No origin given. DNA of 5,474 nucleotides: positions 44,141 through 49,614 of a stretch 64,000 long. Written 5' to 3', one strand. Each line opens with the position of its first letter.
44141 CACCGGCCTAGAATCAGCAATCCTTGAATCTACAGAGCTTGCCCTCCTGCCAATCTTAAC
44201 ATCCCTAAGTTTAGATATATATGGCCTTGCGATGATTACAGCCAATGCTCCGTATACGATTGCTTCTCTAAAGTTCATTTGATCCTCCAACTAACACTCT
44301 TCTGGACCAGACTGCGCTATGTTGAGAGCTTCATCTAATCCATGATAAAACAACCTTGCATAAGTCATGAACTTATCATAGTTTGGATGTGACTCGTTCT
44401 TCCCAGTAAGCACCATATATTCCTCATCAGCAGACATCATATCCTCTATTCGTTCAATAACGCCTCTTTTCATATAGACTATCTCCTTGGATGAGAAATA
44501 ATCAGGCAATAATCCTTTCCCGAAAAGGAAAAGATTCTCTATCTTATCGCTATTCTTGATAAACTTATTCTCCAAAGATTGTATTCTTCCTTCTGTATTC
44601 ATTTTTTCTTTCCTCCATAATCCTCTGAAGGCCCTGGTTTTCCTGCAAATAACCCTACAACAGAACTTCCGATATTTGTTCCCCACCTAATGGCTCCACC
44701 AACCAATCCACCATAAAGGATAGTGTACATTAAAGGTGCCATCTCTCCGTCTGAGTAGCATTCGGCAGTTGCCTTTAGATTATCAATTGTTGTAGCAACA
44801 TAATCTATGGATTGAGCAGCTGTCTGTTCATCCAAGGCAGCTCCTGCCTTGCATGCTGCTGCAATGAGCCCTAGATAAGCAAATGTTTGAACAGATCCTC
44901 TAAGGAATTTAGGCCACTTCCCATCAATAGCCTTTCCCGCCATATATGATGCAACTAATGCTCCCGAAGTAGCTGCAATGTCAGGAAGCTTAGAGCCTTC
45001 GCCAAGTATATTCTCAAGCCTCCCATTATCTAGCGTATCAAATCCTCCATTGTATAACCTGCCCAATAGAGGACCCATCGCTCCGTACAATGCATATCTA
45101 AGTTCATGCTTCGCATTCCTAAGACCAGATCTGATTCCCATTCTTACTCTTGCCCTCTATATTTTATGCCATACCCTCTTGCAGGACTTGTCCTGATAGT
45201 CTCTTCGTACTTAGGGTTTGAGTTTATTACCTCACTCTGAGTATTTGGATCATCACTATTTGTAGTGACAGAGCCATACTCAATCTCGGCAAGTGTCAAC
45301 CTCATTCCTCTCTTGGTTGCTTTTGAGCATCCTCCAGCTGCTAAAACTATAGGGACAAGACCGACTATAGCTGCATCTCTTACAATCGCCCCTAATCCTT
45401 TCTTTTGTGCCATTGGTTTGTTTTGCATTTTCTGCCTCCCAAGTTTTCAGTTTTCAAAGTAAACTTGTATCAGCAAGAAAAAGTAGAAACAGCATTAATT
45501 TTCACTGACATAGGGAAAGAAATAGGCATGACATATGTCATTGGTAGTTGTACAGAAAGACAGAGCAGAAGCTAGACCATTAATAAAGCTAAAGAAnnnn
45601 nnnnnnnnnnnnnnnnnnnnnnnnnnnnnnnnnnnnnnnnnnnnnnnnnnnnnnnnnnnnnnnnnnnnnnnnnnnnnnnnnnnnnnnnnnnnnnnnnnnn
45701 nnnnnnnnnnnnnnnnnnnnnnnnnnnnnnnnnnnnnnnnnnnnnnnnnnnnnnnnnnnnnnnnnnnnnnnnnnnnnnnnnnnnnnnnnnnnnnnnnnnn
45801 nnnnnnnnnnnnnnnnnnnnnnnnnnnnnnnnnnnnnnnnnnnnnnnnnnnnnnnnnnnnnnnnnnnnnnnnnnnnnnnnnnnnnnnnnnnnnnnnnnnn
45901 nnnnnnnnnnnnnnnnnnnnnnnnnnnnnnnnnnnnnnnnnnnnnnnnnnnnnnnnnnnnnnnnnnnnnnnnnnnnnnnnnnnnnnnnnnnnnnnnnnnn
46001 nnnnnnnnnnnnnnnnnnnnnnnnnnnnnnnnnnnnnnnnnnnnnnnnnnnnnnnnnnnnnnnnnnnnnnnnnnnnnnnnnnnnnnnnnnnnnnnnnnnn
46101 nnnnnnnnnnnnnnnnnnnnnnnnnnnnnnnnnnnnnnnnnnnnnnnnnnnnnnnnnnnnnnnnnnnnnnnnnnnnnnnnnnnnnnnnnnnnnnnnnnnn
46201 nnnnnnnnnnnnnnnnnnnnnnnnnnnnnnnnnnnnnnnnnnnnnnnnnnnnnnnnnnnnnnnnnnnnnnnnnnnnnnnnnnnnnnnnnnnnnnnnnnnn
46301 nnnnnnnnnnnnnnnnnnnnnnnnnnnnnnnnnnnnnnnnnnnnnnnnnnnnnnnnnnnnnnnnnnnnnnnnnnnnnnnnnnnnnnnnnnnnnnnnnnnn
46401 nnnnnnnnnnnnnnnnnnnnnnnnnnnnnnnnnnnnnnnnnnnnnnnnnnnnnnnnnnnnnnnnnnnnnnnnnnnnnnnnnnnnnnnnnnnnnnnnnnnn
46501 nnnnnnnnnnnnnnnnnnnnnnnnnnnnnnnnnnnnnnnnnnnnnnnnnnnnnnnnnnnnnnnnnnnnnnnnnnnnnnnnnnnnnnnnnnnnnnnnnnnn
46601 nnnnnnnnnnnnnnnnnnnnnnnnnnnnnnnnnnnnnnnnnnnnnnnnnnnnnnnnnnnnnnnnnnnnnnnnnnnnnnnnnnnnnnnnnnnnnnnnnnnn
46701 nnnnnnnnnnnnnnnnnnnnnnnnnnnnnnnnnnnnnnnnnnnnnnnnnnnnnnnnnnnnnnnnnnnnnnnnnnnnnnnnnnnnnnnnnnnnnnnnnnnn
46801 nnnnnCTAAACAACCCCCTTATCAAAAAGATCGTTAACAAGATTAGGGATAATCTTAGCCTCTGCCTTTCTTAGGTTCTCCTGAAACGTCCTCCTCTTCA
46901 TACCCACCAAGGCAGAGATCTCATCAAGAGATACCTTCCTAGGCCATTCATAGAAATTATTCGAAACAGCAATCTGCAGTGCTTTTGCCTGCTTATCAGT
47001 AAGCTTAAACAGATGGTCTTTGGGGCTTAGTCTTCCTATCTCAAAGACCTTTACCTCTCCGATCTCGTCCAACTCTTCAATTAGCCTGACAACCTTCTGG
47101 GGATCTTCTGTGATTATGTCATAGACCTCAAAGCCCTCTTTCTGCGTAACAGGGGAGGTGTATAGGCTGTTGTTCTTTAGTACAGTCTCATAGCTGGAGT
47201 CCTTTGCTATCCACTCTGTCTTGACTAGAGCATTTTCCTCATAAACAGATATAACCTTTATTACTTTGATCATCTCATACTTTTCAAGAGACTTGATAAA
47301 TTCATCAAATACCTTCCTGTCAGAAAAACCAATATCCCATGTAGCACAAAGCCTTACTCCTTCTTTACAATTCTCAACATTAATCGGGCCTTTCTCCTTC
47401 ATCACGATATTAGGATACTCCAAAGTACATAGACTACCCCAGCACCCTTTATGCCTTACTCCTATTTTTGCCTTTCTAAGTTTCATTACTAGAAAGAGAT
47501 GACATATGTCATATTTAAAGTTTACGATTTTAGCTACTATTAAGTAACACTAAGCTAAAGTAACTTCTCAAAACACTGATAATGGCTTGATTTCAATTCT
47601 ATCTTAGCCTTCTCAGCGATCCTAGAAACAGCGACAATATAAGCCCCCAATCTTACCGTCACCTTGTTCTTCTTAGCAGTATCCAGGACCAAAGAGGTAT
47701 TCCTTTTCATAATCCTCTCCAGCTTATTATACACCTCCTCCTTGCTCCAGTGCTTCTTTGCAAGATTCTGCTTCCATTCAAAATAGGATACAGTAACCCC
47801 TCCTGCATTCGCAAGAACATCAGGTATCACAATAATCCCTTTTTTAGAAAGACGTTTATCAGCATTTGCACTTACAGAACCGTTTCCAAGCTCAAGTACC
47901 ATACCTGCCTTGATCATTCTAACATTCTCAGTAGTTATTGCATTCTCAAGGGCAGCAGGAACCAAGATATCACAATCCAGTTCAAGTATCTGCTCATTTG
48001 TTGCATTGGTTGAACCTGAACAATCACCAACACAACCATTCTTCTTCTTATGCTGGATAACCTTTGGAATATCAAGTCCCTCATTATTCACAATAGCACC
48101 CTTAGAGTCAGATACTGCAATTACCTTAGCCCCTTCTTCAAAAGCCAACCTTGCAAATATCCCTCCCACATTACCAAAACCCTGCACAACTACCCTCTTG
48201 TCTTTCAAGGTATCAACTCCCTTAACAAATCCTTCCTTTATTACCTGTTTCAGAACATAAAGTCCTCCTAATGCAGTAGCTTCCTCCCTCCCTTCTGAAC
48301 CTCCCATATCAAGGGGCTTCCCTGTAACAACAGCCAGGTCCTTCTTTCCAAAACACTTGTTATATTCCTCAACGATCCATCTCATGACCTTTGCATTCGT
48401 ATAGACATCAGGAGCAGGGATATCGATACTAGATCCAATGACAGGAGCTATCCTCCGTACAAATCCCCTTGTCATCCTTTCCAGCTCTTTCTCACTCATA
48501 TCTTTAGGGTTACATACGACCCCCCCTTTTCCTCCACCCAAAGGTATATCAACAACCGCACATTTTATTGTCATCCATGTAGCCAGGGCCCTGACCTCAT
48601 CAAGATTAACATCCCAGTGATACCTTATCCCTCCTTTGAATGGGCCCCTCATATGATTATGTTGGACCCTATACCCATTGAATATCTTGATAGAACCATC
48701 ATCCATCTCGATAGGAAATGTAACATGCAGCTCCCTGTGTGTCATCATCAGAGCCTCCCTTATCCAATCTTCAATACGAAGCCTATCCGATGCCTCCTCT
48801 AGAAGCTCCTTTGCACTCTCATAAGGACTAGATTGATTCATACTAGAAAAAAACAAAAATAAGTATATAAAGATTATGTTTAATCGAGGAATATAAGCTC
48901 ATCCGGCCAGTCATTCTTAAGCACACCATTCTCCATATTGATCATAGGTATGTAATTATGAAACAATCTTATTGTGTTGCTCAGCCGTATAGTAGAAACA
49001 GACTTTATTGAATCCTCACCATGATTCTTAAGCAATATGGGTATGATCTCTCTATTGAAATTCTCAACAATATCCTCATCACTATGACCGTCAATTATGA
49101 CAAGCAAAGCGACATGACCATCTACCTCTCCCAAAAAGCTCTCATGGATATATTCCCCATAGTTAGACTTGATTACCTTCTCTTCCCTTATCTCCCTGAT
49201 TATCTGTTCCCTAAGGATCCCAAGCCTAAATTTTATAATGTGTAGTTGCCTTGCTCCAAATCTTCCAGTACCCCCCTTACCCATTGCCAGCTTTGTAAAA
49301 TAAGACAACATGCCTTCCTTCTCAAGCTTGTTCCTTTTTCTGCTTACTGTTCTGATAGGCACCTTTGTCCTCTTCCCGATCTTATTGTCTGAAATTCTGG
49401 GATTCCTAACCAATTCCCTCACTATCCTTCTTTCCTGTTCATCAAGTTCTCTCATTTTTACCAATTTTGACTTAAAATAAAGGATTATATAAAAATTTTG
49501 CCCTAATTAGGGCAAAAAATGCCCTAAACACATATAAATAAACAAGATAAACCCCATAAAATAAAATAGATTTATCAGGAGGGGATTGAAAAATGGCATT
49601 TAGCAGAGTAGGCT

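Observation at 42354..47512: Palindrome-linked locus: HTH_10 regulator, aberrant PLP-fold enzyme and a six-gene operon of unknowns ending in a Tat-exported amidase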

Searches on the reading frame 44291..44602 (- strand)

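Call 4: search_protein_families(library=pfam, proteins=[window:44291-44602:-], max_evalue=1)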
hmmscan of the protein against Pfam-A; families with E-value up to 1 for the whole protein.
window:44291-44602:- (103 aa): 2 families
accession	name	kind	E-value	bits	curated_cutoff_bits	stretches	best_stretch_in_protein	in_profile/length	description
PF18849.6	baeRF_family7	-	0.0031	18.1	27.2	1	39-94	72-127/144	Bacterial archaeo-eukaryotic release factor family 7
PF18845.6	baeRF_family3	-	0.087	13.6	31.5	1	39-90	59-110/168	Bacterial archaeo-eukaryotic release factor family 3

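Call 5: search_protein_families(library=ncbifam, proteins=[window:44291-44602:-], max_evalue=1)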
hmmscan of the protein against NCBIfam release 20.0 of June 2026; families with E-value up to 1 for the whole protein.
window:44291-44602:- (103 aa): 1 family
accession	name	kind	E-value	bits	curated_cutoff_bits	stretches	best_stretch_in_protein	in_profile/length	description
NF045815.1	Neo-PentlctneFsynPtlD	equivalog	0.13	11.5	550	1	51-87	28-64/301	neopentalenolactone/pentalenolactone F synthase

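Call 8: search_protein_families(library=phrogs, proteins=[window:44291-44602:-], max_evalue=1)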
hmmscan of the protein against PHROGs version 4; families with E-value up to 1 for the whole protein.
window:44291-44602:- (103 aa): 1 family
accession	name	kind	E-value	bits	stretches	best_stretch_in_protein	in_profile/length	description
phrog_34196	-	unknown function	0.16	12.9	0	38-55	12-27/42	-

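Call 87: search_protein_families(library=padloc, proteins=[window:44291-44602:-], max_evalue=0.1)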
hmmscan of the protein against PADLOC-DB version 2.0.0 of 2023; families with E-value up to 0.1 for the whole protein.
window:44291-44602:- (103 aa): 0 families

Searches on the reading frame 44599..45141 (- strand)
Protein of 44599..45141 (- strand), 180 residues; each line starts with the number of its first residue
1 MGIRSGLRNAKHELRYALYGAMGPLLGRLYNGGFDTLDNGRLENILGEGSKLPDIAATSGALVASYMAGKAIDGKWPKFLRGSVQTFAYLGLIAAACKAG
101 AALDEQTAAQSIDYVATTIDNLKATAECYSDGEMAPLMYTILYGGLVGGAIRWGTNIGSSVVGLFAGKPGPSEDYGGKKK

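Call 4: search_protein_families(library=pfam, proteins=[window:44599-45141:-], max_evalue=1)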
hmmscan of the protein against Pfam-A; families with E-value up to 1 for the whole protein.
window:44599-45141:- (180 aa): 0 families

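Call 5: search_protein_families(library=ncbifam, proteins=[window:44599-45141:-], max_evalue=1)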
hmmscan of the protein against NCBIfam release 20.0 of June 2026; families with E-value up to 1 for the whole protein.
window:44599-45141:- (180 aa): 0 families

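Call 8: search_protein_families(library=phrogs, proteins=[window:44599-45141:-], max_evalue=1)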
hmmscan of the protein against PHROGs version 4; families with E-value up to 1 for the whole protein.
window:44599-45141:- (180 aa): 1 family
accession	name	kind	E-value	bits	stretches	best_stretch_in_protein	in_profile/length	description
phrog_30783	-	unknown function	0.35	11.8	1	52-66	6-20/45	-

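Call 87: search_protein_families(library=padloc, proteins=[window:44599-45141:-], max_evalue=0.1)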
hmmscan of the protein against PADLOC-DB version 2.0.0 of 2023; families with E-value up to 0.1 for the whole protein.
window:44599-45141:- (180 aa): 0 families

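Call 99: search_protein_families(library=pfam, alignment_id=A15, max_evalue=1)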
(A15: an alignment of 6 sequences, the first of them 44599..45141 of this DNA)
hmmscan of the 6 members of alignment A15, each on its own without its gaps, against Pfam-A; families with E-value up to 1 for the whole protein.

A. member 1, window:44599-45141:- (180 aa): 0 families

B. families by the number of members that match (of 6 scanned): 3 families
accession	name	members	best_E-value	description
PF18119.6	RIG-I_C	1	0.045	RIG-I receptor C-terminal domain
PF04143.19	Sulf_transp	1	0.057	Sulphur transport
PF10436.14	BCDHK_Adom3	1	0.065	Mitochondrial branched-chain alpha-ketoacid dehydrogenase kinase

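Call 100: search_solved_structures(query=A15, max_evalue=10)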
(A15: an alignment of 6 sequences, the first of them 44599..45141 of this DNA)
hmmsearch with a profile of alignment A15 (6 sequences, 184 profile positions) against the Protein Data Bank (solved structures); distinct sequences matched with E-value up to 10: 8.
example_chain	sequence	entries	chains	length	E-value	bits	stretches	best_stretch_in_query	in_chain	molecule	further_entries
2ewh_A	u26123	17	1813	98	0.0052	19.6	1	16-71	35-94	Major carboxysome shell protein 1A | Major carboxysome shell protein CsoS1A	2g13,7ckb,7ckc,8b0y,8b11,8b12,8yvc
3h8y_A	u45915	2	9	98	0.0056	19.5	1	16-71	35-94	Major carboxysome shell protein 1C | Carboxysome shell protein CsoS1C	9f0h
9ke2_A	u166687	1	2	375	0.26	14.1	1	30-100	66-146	Rhamnosyltransferase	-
3qkx_A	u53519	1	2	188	0.49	13.2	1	19-84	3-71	Uncharacterized HTH-type transcriptional regulator HI_0893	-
5hc1_A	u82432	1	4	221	2.4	11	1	28-62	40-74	Non-structural protein 11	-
7rmy_A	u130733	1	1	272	2.4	10.9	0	70-115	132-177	De Novo designed tunable homodimer, D_3-337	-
5f17_A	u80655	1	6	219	2.7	10.8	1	28-62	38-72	Non-structural protein 11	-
5hbz_A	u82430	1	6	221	2.7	10.8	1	28-62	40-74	Non-structural protein 11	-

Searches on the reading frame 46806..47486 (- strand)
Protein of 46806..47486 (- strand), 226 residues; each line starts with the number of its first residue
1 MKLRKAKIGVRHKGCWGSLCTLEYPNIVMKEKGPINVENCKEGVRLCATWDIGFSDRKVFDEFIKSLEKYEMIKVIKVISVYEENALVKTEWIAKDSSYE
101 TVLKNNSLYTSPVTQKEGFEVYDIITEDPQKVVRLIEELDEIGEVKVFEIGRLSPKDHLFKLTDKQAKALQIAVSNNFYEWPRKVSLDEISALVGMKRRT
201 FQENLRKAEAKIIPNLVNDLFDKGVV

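Call 4: search_protein_families(library=pfam, proteins=[window:46806-47486:-], max_evalue=1)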
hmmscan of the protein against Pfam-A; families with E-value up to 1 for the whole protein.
window:46806-47486:- (226 aa): 6 families
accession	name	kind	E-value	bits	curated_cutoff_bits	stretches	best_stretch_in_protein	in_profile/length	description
PF04967.18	HTH_10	-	2.9e-15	56.3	23.1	1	162-213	1-52/53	HTH DNA binding domain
PF13022.12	HTH_Tnp_1_2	-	0.0039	17.7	27.9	1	161-208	7-50/122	Helix-turn-helix of insertion element transposase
PF03683.19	UPF0175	-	0.0054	16.8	27.9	1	177-213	27-62/75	Uncharacterised protein family (UPF0175)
PF13730.12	HTH_36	-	0.033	14.4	25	1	176-210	20-51/55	Helix-turn-helix domain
PF24101.1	eWH_GTF3C1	-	0.033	14.3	30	0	56-97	44-87/110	GTF3C1, extended winged-helix domain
PF24280.2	HVO_A0563_N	-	0.081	13.2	27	1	99-147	80-130/145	HVO_A0563, N-terminal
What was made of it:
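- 46806..47486 (-): HTH_10-family transcription factor, 226 aa. It has a conserved N-terminal domain with a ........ motif. Pfam PF04967, E 2.9e-15 (call 4).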

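Call 5: search_protein_families(library=ncbifam, proteins=[window:46806-47486:-], max_evalue=1)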
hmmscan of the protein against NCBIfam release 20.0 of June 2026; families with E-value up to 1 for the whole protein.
window:46806-47486:- (226 aa): 3 families
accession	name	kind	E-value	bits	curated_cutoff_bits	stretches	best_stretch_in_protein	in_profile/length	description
NF002196.0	PRK01060.1-1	equivalog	0.016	14.5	333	1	46-82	180-216/297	deoxyribonuclease IV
NF005385.0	PRK06930.1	subfamily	0.028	14.1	136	1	184-216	130-162/170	positive control sigma-like factor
NF002966.0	PRK03640.1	equivalog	0.052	12.1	556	1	121-180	54-111/483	o-succinylbenzoate--CoA ligase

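Call 8: search_protein_families(library=phrogs, proteins=[window:46806-47486:-], max_evalue=1)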
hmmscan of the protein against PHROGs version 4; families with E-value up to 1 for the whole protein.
window:46806-47486:- (226 aa): 8 families
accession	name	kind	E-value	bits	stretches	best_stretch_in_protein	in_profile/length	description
phrog_11046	-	transcription regulation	0.022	15.6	1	101-168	6-75/94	transcriptional regulator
phrog_1190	-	transcription regulation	0.022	15.5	1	183-221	126-164/167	RNA polymerase sigma factor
phrog_29228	-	unknown function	0.15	13.3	1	54-85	32-63/73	-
phrog_22185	-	unknown function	0.16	12.9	0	77-92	26-41/57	-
phrog_35041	-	unknown function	0.21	12.9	0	184-209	31-56/61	-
phrog_32246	-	unknown function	0.21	12.5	1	121-144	13-36/38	-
phrog_34655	-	unknown function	0.24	12.6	0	123-149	28-54/65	-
phrog_24674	-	unknown function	0.29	12.1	1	83-132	38-89/93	-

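Call 86: search_solved_structures(query=A13, max_evalue=1, show_alignments=1)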
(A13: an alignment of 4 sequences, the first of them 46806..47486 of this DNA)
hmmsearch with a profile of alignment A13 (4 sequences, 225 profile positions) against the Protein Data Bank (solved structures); distinct sequences matched with E-value up to 1: 8.
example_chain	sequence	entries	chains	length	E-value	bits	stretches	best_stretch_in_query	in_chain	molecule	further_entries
8cyk_B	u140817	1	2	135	0.12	15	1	46-105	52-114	HALC1_878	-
7zk1_A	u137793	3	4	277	0.16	14.6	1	94-122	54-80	Cystinosin homolog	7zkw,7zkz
7m5d_7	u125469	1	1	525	0.43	13.1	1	16-66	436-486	Peptide chain release factor 3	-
7fby_A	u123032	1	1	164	0.48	13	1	116-174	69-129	Transcriptional regulatory protein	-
9w4v_A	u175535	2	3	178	0.62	12.6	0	116-173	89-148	Uncharacterized HTH-type transcriptional regulator PH0140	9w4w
6gwt_w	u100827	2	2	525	0.81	12.3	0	16-67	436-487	Peptide chain release factor 3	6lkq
2h5e_A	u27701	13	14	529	0.81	12.3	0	16-67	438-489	Peptide chain release factor RF-3 | Peptide chain release factor 3 | Peptide chain release factor RF3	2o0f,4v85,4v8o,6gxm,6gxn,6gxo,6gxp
4v89_AW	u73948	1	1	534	0.82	12.2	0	16-67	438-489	Peptide chain release factor 3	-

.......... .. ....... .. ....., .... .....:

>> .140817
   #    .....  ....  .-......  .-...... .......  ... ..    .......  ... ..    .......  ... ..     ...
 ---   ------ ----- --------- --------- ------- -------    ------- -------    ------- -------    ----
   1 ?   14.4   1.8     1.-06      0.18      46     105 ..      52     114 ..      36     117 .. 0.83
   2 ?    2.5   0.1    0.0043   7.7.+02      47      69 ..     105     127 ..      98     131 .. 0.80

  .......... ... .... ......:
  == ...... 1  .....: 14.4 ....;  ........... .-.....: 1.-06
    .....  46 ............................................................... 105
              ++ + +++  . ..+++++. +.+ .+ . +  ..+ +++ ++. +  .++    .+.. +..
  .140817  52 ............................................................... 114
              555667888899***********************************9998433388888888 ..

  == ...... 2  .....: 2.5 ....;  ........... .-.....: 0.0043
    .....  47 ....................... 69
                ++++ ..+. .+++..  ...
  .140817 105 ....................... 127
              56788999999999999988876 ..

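Call 87: search_protein_families(library=padloc, proteins=[window:46806-47486:-], max_evalue=0.1)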
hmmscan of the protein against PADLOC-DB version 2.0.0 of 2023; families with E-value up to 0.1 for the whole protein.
window:46806-47486:- (226 aa): 0 families

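Call 109: find_related_loci(query=A13, collection=viral_contigs, flank=8000)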
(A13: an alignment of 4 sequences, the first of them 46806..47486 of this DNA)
Query A13 (226 aa) in viral_contigs; peptide patterns used: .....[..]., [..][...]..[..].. (x = any residue, [..] = any of these).
226 stretches matched a pattern, but none encodes a relative of the query by tblastn (E <= 1e-3).

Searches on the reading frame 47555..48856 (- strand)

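Call 107: search_protein_families(library=pfam, proteins=[window:47555-48856:-], max_evalue=0.001)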
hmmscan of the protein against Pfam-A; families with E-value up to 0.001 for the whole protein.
window:47555-48856:- (433 aa): 2 families
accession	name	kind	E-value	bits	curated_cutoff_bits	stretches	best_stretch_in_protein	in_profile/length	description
PF00208.27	ELFV_dehydrog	-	4.7e-73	246.3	23.4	1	185-417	1-237/241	Glutamate/Leucine/Phenylalanine/Valine dehydrogenase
PF02812.23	ELFV_dehydrog_N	-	6.8e-56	187.9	25.3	1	41-167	3-129/129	Glu/Leu/Phe/Val dehydrogenase, dimerisation domain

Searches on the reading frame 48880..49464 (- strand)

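Call 107: search_protein_families(library=pfam, proteins=[window:48880-49464:-], max_evalue=0.001)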
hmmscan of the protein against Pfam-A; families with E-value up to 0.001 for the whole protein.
window:48880-49464:- (194 aa): 2 families
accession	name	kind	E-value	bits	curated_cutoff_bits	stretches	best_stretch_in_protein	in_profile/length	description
PF13412.12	HTH_24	-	2.2e-08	34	21.9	1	7-52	1-46/48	Winged helix-turn-helix DNA-binding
PF13404.12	HTH_AsnC-type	-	1e-06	28.8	27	1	7-48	1-42/42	AsnC-type helix-turn-helix domain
